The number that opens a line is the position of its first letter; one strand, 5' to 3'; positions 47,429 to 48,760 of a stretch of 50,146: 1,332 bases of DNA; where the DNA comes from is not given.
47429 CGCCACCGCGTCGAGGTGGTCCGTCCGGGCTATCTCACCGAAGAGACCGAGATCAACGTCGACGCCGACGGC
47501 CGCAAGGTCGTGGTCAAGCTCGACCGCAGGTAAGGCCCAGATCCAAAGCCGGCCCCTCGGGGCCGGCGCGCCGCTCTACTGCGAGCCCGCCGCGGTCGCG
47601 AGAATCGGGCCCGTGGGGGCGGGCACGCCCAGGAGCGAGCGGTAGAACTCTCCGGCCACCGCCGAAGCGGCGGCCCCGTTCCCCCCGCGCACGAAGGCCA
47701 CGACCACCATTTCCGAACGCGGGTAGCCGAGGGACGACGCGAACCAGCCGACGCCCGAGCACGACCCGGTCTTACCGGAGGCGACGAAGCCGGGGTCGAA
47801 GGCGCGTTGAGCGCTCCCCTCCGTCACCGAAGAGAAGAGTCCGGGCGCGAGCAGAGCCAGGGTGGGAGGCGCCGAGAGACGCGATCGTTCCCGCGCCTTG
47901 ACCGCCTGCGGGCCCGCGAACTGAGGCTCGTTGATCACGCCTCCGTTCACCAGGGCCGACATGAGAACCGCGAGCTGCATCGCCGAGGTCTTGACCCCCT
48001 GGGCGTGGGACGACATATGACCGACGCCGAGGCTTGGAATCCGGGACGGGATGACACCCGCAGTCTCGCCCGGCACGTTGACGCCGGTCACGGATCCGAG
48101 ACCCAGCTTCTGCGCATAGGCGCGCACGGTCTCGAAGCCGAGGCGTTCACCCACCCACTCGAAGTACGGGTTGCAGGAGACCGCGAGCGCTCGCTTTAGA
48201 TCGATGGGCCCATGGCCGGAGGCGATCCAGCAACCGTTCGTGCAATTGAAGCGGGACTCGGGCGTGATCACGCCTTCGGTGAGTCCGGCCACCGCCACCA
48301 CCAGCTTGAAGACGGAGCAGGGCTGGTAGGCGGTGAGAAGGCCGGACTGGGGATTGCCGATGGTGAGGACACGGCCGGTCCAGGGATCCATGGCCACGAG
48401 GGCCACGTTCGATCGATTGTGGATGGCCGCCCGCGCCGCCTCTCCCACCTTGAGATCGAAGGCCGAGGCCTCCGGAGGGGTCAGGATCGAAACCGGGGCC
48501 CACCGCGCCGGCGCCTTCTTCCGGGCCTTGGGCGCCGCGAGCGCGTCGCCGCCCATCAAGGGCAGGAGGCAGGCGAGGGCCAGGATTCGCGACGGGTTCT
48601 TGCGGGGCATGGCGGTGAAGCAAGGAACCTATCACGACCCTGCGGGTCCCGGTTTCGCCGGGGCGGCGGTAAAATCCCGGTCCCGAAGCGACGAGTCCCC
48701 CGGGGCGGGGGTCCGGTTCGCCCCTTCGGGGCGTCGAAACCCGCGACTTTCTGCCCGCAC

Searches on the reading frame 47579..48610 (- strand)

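Call 61: search_protein_families(library=ncbifam, proteins=[window:47579-48610:-], max_evalue=0.001)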
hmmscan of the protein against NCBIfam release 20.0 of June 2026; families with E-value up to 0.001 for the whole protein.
window:47579-48610:- (344 aa): 11 families
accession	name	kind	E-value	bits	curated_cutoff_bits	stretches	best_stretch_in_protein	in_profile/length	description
TIGR03423.1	pbp2_mrdA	equivalog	3.4e-34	118.4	455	1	94-285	304-527/593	penicillin-binding protein 2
TIGR02214.1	spoVD_pbp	equivalog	3.1e-24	85.3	688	1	93-285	283-495/636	stage V sporulation protein D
NF008061.0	PRK10795.1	equivalog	4.8e-08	32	962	1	94-190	326-433/634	peptidoglycan DD-transpeptidase MrdA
TIGR02074.1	PBP_1a_fam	subfamily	9.9e-08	31.2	508.75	1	64-286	255-485/535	PBP1A family penicillin-binding protein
NF040600.1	blaOXA-1043_like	exception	1.1e-05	24.9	525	1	51-189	8-147/268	OXA-1043 family class D beta-lactamase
NF038271.1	strep_PBP2X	exception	1.2e-05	23.8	1050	1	136-244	386-492/750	penicillin-binding protein PBP2X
NF033509.1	blaOXA-22_like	exception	3.4e-05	23.3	575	1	64-193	21-152/275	OXA-22 family class D beta-lactamase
NF045807.1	blaOXA-1238_like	exception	0.00013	21.6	600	1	70-186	29-150/276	OXA-1238 family class D beta-lactamase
NF000270.1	bla_class_D_alt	equivalog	0.00064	19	280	0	94-186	22-119/240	class D beta-lactamase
NF038278.1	strep_PBP2B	exception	0.00065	18.3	975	0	160-229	474-542/678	penicillin-binding protein PBP2B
NF033818.0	blaOXA-114_like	exception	0.00081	18.5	620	0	70-215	30-181/275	OXA-114 family class D beta-lactamase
